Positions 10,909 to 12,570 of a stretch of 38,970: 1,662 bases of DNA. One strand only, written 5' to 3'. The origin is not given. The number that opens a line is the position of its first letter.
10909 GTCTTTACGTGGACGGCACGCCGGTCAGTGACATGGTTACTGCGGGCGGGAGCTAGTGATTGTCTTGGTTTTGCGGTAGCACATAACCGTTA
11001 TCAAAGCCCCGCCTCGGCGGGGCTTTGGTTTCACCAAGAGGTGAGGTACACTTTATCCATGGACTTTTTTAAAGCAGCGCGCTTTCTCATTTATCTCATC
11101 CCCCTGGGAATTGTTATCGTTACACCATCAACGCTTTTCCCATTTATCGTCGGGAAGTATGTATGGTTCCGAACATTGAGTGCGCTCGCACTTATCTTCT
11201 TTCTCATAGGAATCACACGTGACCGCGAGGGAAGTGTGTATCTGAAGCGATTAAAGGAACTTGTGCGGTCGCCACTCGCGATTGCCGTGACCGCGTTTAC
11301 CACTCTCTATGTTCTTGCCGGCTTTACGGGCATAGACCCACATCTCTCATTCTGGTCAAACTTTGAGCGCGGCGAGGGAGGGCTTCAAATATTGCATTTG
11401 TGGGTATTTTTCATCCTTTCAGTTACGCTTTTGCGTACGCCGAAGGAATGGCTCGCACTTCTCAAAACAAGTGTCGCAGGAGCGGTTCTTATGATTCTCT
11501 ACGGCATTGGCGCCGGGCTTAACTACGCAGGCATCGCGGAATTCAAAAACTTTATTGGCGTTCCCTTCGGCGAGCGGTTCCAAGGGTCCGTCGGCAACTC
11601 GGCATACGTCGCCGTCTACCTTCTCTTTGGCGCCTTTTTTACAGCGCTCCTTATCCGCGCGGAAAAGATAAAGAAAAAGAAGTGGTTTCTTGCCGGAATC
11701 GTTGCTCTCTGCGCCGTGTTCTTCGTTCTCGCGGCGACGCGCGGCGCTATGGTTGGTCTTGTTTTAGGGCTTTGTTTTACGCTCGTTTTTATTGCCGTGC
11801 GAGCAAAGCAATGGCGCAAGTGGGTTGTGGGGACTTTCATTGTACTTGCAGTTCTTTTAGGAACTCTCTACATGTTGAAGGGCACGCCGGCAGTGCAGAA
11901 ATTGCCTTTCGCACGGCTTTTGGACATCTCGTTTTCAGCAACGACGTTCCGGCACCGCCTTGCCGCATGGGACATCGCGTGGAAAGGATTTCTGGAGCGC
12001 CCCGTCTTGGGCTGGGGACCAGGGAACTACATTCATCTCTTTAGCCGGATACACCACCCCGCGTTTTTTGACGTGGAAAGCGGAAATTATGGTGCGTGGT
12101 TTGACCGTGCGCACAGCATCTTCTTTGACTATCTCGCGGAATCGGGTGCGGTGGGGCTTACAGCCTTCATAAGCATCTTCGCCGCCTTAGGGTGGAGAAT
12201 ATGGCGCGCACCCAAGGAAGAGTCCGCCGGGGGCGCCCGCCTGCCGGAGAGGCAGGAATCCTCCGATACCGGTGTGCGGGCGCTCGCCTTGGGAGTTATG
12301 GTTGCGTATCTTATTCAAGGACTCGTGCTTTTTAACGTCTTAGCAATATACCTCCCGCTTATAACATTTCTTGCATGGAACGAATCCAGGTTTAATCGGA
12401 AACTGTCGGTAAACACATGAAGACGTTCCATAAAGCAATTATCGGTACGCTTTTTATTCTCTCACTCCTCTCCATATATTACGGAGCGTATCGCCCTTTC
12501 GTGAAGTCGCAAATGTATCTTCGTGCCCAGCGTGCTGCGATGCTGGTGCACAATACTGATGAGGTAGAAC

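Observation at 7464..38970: PG-anchored Thr/Ser-rich giant surface protein followed by a 28-kb glycan locus led by a Wzy_C/PglL-type enzyme: candidate S-layer-type protein glycosylation system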

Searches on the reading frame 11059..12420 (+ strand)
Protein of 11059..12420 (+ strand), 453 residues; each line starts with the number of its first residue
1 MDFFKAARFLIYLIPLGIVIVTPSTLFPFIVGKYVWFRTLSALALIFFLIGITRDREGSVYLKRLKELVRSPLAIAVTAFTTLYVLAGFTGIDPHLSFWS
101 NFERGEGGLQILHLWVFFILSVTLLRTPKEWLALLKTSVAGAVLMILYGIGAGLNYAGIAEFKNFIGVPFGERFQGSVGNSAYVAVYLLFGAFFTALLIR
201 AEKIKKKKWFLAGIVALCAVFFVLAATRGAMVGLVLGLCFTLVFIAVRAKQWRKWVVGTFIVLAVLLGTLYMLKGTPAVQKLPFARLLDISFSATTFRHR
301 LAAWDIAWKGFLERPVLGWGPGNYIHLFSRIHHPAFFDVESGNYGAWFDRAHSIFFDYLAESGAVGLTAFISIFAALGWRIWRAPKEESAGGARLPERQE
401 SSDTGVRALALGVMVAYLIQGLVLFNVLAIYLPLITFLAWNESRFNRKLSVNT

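Call 4: search_protein_families(library=pfam, proteins=[window:11059-12420:+], max_evalue=0.01)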
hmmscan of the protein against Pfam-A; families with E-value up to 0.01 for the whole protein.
window:11059-12420:+ (453 aa): 1 family
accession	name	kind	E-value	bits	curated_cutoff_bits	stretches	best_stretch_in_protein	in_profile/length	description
PF04932.20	Wzy_C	-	3.8e-19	69.4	31.7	1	214-371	2-149/149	O-Antigen ligase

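Call 15: find_homologous_proteins(query=window:11059-12420:+)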
Query window:11059-12420:+ (453 aa): 614 proteins with E <= 0.001 among 8000 candidates; the best 120 are listed.
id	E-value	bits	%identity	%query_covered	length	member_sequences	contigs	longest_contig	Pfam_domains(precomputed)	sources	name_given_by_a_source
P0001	2.5e-294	995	100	100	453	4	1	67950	PF04932.21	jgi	-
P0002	2.7e-148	513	56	99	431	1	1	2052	PF04932.21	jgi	-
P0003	2.4e-142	494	55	100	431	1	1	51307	PF04932.21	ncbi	-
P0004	2.4e-128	447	50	97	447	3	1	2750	PF04932.21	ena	-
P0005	2.1e-127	444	49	100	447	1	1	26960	PF04932.21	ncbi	-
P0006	9.7e-121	422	47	100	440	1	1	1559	PF04932.21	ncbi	-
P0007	7.5e-120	419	47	100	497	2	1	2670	PF04932.21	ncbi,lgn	-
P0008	2.4e-118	414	48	98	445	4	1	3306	PF04932.21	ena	-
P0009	5.3e-118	413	45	98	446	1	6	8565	PF04932.21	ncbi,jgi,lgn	jgi:O-antigen ligase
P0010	8.0e-118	413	48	97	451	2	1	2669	PF04932.21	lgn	-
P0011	9.9e-116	406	47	97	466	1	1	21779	PF04932.21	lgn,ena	-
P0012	4.4e-114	400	48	97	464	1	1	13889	PF04932.21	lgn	-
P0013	6.3e-114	400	46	99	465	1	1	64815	PF04932.21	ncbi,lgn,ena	-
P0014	6.8e-114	400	47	98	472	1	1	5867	PF04932.21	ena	-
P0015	4.5e-113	397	47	98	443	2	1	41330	PF04932.21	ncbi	-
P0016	9.9e-113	396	47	95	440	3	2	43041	PF04932.21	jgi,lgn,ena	-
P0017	1.6e-112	395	47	100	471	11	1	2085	PF04932.21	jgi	-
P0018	2.0e-112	395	48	97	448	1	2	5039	PF04932.21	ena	-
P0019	1.9e-111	392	48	99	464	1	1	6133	PF04932.21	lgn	-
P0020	2.6e-111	391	48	96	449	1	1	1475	PF04932.21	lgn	-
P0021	3.4e-111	391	47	99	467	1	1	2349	PF04932.21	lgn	-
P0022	4.8e-111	390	47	98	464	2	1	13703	PF04932.21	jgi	jgi:O-antigen ligase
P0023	6.9e-111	390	48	98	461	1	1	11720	PF04932.21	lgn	-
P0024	1.0e-110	389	47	97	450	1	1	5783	PF04932.21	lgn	-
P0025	1.0e-110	389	47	96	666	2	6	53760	PF04932.21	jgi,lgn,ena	-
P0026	2.4e-110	388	47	99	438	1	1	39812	PF04932.21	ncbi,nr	ncbi:O-antigen ligase family protein [Candidatus Wolfebacteria bacterium]|nr:O-antigen ligase family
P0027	2.9e-110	388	49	96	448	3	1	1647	PF04932.21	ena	-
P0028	4.1e-110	387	46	98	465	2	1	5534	PF04932.21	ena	-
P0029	6.8e-110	387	44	99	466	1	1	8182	PF04932.21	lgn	-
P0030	1.5e-109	385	48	96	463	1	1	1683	PF04932.21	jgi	jgi:O-antigen ligase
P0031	2.7e-109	385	45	98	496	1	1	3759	PF04932.21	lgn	-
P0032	2.9e-109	384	44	97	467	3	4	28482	PF04932.21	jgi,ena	-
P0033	4.2e-109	384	45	99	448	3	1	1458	PF04932.21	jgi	jgi:O-antigen ligase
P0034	9.1e-109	383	45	98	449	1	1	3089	PF04932.21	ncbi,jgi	jgi:O-antigen ligase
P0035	1.7e-108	382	44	100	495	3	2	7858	PF04932.21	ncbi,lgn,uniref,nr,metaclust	ncbi:MAG: hypothetical protein UR88_C0017G0003 [Candidatus Nomurabacteria bacterium GW2011_GWA1_35_8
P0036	2.9e-108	381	44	97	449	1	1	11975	PF04932.21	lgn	-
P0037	3.8e-108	381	47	96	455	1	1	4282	PF04932.21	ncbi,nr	ncbi:MAG: O-antigen ligase family protein [Candidatus Liptonbacteria bacterium]|nr:O-antigen ligase 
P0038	3.9e-108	381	47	95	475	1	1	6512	PF04932.21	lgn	-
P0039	7.6e-108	380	46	98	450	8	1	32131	PF04932.21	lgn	-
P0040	8.9e-108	380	44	98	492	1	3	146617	PF04932.21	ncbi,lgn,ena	ncbi:MAG: O-antigen ligase family protein [Patescibacteria group bacterium]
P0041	1.0e-107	379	44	98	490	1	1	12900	PF04932.21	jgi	-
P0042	1.3e-107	379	47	97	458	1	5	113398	PF04932.21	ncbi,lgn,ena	ncbi:MAG: O-antigen ligase family protein [Patescibacteria group bacterium]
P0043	1.5e-107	379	45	99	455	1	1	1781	PF04932.21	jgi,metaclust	metaclust:\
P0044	2.1e-107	378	45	96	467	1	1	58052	PF04932.21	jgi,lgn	jgi:O-antigen ligase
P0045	2.8e-107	378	42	99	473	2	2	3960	PF04932.21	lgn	-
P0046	5.2e-107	377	47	97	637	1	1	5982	PF04932.21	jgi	jgi:O-antigen ligase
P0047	6.1e-107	377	47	95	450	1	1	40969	PF04932.21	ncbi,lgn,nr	ncbi:MAG: O-antigen ligase family protein [bacterium]|nr:O-antigen ligase family protein [bacterium]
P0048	8.1e-107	376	44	96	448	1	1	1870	PF04932.21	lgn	-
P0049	1.0e-106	376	45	98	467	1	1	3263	PF04932.21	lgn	-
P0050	1.1e-106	376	45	98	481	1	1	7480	PF04932.21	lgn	-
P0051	1.2e-106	376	43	100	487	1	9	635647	PF04932.21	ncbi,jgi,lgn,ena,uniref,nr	ncbi:MAG: hypothetical protein UY23_C0001G0106 [Candidatus Jorgensenbacteria bacterium GW2011_GWA1_4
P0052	1.4e-106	376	45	99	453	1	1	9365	PF04932.21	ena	-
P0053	1.7e-106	375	47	95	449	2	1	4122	PF04932.21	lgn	-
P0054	3.1e-106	374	45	99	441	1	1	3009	PF04932.21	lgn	-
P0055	4.7e-106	374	45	98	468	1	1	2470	PF04932.21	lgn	-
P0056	4.8e-106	374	44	98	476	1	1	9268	PF04932.21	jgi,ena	-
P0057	5.0e-106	374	45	99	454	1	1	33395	PF04932.21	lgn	-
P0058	6.9e-106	373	43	99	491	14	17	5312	PF04932.21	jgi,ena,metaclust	metaclust:\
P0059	9.2e-106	373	46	97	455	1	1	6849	PF04932.21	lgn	-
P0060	1.1e-105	373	45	98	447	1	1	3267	PF04932.21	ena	-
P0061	1.2e-105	373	44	100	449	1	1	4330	PF04932.21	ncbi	-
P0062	1.5e-105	372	46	98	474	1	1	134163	PF04932.21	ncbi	-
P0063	1.6e-105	372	42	99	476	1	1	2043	PF04932.21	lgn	-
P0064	1.7e-105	372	46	99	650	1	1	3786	PF04932.21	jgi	-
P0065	1.9e-105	372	45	98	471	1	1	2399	PF04932.21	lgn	-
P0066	3.3e-105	371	43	99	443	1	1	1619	PF04932.21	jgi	jgi:O-antigen ligase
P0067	3.7e-105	371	42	99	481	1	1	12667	PF04932.21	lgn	-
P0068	4.0e-105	371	44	99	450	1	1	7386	PF04932.21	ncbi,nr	ncbi:MAG: O-antigen ligase family protein [Nanoarchaeota archaeon]|nr:O-antigen ligase family protei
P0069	5.1e-105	370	45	98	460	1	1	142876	PF04932.21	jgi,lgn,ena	-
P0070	8.1e-105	370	46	99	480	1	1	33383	PF04932.21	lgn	-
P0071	8.3e-105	370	44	96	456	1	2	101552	PF04932.21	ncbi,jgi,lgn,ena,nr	ncbi:MAG: Uncharacterized protein LiPW15_547 [Parcubacteria group bacterium LiPW_15]|nr:MAG: Unchara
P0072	8.4e-105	370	45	100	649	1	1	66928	PF04932.21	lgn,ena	-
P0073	8.7e-105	370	45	96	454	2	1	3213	PF04932.21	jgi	jgi:O-antigen ligase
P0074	2.1e-104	368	43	98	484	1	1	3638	PF04932.21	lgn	-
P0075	2.3e-104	368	44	99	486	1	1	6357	PF04932.21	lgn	-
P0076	3.2e-104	368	42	98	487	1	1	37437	PF04932.21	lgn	-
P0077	4.6e-104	367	45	97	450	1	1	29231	PF04932.21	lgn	-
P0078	8.6e-104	366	46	97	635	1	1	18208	PF04932.21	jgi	jgi:O-antigen ligase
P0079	1.1e-103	366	43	99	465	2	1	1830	PF04932.21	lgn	-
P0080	1.1e-103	366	44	98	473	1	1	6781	PF04932.21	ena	-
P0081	1.7e-103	365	45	96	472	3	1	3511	PF04932.21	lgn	-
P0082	1.7e-103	365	44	97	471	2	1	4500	PF04932.21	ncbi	-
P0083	2.1e-103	365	46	98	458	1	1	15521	PF04932.21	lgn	-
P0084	2.3e-103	365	43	99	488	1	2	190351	PF04932.21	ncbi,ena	ncbi:MAG: O-antigen ligase family protein [Patescibacteria group bacterium]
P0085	2.5e-103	365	44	100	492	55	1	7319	PF04932.21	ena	-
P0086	2.9e-103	365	44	99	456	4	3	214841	PF04932.21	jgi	-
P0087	3.6e-103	364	43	99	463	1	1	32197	PF04932.21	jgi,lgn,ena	-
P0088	4.4e-103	364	44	98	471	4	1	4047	PF04932.21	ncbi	-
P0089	4.6e-103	364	43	97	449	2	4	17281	PF04932.21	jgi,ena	-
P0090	5.5e-103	364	43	98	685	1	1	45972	PF04932.21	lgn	-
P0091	5.5e-103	364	43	98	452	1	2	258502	PF04932.21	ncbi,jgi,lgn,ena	ncbi:MAG: O-antigen ligase family protein [Candidatus Paceibacterota bacterium]|jgi:O-antigen ligase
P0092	7.7e-103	363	44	97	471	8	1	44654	PF04932.21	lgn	-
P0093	8.6e-103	363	46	97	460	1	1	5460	PF04932.21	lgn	-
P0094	1.0e-102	363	45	98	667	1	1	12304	PF04932.21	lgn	-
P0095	1.5e-102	362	43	96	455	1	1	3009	PF04932.21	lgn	-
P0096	1.9e-102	362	46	95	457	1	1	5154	PF04932.21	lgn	-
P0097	1.9e-102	362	43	100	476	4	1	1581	PF04932.21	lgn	-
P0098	2.5e-102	362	44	99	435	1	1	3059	PF04932.21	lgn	-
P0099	2.6e-102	362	44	98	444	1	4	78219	PF04932.21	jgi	jgi:O-antigen ligase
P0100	3.4e-102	361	42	98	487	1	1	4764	PF04932.21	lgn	-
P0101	3.9e-102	361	46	100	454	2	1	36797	PF04932.21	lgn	-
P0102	4.9e-102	361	42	99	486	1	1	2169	PF04932.21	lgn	-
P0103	4.9e-102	361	45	98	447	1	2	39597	PF04932.21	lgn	-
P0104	5.0e-102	361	45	98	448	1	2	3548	PF04932.21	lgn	-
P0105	5.3e-102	361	43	99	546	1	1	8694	PF04932.21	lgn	-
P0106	6.7e-102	360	42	100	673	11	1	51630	PF04932.21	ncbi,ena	ncbi:MAG: O-antigen ligase family protein [Patescibacteria group bacterium]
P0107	7.0e-102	360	43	97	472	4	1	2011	PF04932.21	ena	-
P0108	7.7e-102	360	44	99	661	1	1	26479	PF14559.13,PF04932.21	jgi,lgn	jgi:O-antigen ligase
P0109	8.0e-102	360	44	100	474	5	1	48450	PF04932.21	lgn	-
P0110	9.3e-102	360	43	96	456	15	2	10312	PF04932.21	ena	-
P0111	1.2e-101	359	47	96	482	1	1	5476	PF04932.21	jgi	jgi:O-antigen ligase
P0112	1.2e-101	359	45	96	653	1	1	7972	PF04932.21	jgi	jgi:hypothetical protein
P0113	1.3e-101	359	44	97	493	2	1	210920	PF04932.21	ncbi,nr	ncbi:MAG: O-antigen ligase family protein [Candidatus Brennerbacteria bacterium]|nr:O-antigen ligase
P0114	1.6e-101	359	42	99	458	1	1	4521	PF04932.21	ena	-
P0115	1.9e-101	359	40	99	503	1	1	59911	PF04932.21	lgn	-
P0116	1.9e-101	359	42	99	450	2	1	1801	PF04932.21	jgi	-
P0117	2.1e-101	359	44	100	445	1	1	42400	PF04932.21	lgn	-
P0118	2.2e-101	358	44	99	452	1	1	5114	PF04932.21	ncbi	-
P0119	2.4e-101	358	43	100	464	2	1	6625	PF04932.21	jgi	jgi:O-antigen ligase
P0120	2.9e-101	358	42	98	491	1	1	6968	PF04932.21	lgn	-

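Call 16: find_encoding_contigs(protein=P0001, flank=10000, max_places=3)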
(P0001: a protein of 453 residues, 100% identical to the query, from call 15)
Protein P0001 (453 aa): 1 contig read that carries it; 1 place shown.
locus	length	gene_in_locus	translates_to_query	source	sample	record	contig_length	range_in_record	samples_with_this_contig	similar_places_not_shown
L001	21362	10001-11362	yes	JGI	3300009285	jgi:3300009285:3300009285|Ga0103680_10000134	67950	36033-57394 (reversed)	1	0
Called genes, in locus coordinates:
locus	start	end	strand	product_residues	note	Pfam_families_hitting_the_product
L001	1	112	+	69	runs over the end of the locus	-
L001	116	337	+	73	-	-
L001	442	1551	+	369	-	PF00266:Aminotran_5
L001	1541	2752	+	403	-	PF00089:Trypsin, PF10459:Peptidase_S46 (faint), PF13365:Trypsin_2, PF13180:PDZ_2, PF00595:PDZ (faint), PF17820:PDZ_6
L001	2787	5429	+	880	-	PF02861:Clp_N, PF23569:NBD_SMAX1, PF00004:AAA, PF17871:AAA_lid_9, PF07724:AAA_2, PF00004:AAA, PF07728:AAA_5, PF10431:ClpB_D2-small, +8 more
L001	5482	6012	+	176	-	-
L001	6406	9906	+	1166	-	PF01471:PG_binding_1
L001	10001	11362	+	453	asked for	PF04932:Wzy_C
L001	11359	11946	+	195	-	-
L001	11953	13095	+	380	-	PF00535:Glycos_transf_2, PF10111:Glyco_tranf_2_2 (weak), PF13641:Glyco_tranf_2_3 (weak)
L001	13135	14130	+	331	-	PF01370:Epimerase, PF04321:RmlD_sub_bind, PF16363:GDP_Man_Dehyd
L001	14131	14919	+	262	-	PF00456:Transketolase_N, PF13292:DXP_synthase_N, PF00676:E1_dh, PF02775:TPP_enzyme_C (weak)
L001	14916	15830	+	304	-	PF02779:Transket_pyr, PF02780:Transketolase_C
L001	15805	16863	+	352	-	PF01370:Epimerase, PF16363:GDP_Man_Dehyd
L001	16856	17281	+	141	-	-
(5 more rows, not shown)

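Call 17: find_encoding_contigs(protein=P0003, flank=10000, max_places=3)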
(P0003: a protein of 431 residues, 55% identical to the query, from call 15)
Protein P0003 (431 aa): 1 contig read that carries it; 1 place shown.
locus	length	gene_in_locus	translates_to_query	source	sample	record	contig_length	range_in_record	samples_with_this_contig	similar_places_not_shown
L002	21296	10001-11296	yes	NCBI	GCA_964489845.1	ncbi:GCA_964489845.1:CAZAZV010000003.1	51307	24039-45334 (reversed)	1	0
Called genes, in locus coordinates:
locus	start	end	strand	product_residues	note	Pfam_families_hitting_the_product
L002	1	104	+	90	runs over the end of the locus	-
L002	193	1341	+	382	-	PF00155:Aminotran_1_2 (faint), PF00266:Aminotran_5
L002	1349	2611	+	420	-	PF00089:Trypsin, PF10459:Peptidase_S46 (faint), PF13365:Trypsin_2, PF13180:PDZ_2, PF17820:PDZ_6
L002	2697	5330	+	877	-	PF02861:Clp_N, PF23569:NBD_SMAX1, PF00004:AAA, PF17871:AAA_lid_9, PF07724:AAA_2, PF00004:AAA, PF07728:AAA_5, PF10431:ClpB_D2-small, +9 more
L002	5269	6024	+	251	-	-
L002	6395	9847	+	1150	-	PF01471:PG_binding_1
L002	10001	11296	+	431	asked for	PF04932:Wzy_C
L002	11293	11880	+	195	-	-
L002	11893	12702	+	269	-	PF03721:UDPG_MGDP_dh_N, PF00984:UDPG_MGDP_dh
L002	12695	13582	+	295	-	PF01370:Epimerase, PF04321:RmlD_sub_bind (weak), PF01073:3Beta_HSD, PF07993:NAD_binding_4 (faint), PF16363:GDP_Man_Dehyd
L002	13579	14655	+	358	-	PF13439:Glyco_transf_4 (faint), PF20706:GT4-conflict, PF00534:Glycos_transf_1, PF13692:Glyco_trans_1_4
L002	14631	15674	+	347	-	PF01370:Epimerase, PF02719:Polysacc_synt_2 (weak), PF04321:RmlD_sub_bind (faint), PF16363:GDP_Man_Dehyd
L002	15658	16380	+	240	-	PF13489:Methyltransf_23, PF07021:MetW (weak), PF13847:Methyltransf_31, PF08241:Methyltransf_11, PF08242:Methyltransf_12, PF13649:Methyltransf_25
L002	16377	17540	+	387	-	PF00534:Glycos_transf_1, PF13692:Glyco_trans_1_4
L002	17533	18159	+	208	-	PF02475:TRM5-TYW2_MTfase (weak), PF05050:Methyltransf_21 (weak)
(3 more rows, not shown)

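Call 18: find_encoding_contigs(protein=P0005, flank=10000, max_places=2)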
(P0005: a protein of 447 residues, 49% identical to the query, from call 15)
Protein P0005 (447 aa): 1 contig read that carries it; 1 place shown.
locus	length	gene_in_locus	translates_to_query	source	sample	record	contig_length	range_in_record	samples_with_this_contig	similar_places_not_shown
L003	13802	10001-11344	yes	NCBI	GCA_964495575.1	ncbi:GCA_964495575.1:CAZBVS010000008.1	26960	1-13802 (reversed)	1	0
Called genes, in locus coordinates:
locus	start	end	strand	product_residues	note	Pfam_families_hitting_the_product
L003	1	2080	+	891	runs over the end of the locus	PF02861:Clp_N, PF23569:NBD_SMAX1, PF00004:AAA, PF17871:AAA_lid_9, PF00004:AAA, PF07724:AAA_2, PF07728:AAA_5, PF10431:ClpB_D2-small, +9 more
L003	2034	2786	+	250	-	-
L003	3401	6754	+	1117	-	PF01471:PG_binding_1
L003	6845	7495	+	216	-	PF00849:PseudoU_synth_2 (weak), PF01509:TruB_N, PF16198:TruB_C_2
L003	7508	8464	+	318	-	PF01381:HTH_3, PF02661:Fic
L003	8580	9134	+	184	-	-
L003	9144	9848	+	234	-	PF08843:AbiEii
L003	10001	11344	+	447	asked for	PF04932:Wzy_C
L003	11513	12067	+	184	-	PF01936:NYN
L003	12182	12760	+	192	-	-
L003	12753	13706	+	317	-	PF00106:adh_short (weak), PF04321:RmlD_sub_bind, PF01073:3Beta_HSD, PF01370:Epimerase, PF02719:Polysacc_synt_2 (weak), PF07993:NAD_binding_4 (faint), PF16363:GDP_Man_Dehyd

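Call 19: find_encoding_contigs(protein=P0013, flank=10000, max_places=2)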
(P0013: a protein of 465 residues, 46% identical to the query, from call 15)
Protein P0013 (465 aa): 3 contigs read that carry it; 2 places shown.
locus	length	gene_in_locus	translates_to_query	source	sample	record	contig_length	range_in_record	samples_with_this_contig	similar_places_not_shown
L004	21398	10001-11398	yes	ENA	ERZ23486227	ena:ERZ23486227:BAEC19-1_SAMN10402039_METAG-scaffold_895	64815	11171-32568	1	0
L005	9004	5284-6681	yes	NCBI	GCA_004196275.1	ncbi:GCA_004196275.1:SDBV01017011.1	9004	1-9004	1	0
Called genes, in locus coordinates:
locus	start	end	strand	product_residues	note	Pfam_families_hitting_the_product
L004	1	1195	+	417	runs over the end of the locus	PF00089:Trypsin, PF10459:Peptidase_S46 (faint), PF13365:Trypsin_2, PF13180:PDZ_2, PF17820:PDZ_6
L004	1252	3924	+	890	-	PF02861:Clp_N, PF13191:AAA_16 (weak), PF23569:NBD_SMAX1, PF00004:AAA, PF17871:AAA_lid_9, PF07724:AAA_2, PF07728:AAA_5, PF10431:ClpB_D2-small, +9 more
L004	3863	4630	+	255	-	-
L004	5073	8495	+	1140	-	PF01471:PG_binding_1 (weak)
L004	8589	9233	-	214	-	PF00849:PseudoU_synth_2 (faint), PF01509:TruB_N, PF16198:TruB_C_2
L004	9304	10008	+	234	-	PF08241:Methyltransf_11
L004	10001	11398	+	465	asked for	PF04932:Wzy_C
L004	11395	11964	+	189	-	-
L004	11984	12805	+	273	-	PF03721:UDPG_MGDP_dh_N, PF00984:UDPG_MGDP_dh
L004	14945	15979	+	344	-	PF01408:GFO_IDH_MocA, PF03447:NAD_binding_3 (weak), PF02894:GFO_IDH_MocA_C, PF22725:GFO_IDH_MocA_C3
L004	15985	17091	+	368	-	PF01041:DegT_DnrJ_EryC1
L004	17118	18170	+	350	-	PF13439:Glyco_transf_4 (weak), PF20706:GT4-conflict, PF00534:Glycos_transf_1, PF13692:Glyco_trans_1_4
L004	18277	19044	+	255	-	PF00483:NTP_transferase, PF12804:NTP_transf_3 (weak)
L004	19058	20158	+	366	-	PF01073:3Beta_HSD, PF01370:Epimerase, PF02719:Polysacc_synt_2 (faint), PF16363:GDP_Man_Dehyd, PF07993:NAD_binding_4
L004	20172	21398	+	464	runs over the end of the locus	PF03721:UDPG_MGDP_dh_N, PF00984:UDPG_MGDP_dh, PF03720:UDPG_MGDP_dh_C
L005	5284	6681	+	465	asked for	PF04932:Wzy_C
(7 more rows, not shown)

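Call 20: find_encoding_contigs(protein=P0026, flank=10000, max_places=2)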
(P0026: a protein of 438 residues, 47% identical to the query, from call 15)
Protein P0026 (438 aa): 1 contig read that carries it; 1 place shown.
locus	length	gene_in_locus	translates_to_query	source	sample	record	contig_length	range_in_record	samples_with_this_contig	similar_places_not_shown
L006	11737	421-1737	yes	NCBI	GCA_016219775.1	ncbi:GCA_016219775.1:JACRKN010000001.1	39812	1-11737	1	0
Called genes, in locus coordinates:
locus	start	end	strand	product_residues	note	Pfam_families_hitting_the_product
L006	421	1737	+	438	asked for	PF04932:Wzy_C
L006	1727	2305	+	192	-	-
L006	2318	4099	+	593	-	PF13522:GATase_6, PF13537:GATase_7, PF00733:Asn_synthase, PF06508:QueC (weak)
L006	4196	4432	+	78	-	-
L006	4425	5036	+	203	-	PF08843:AbiEii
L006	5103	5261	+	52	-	-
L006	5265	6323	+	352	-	PF00534:Glycos_transf_1, PF13692:Glyco_trans_1_4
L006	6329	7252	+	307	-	PF03141:Methyltransf_29 (faint), PF08003:Methyltransf_9 (faint), PF13489:Methyltransf_23, PF13847:Methyltransf_31, PF08241:Methyltransf_11, PF08242:Methyltransf_12, PF13649:Methyltransf_25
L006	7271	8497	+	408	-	PF00534:Glycos_transf_1, PF13692:Glyco_trans_1_4, PF20706:GT4-conflict (weak)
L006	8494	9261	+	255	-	PF02475:TRM5-TYW2_MTfase, PF05050:Methyltransf_21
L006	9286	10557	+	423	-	PF08421:Methyltransf_13, PF13489:Methyltransf_23, PF08484:Methyltransf_14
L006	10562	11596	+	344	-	PF01370:Epimerase, PF02719:Polysacc_synt_2 (weak), PF04321:RmlD_sub_bind (weak), PF16363:GDP_Man_Dehyd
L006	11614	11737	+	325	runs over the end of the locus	PF01370:Epimerase, PF04321:RmlD_sub_bind (weak), PF16363:GDP_Man_Dehyd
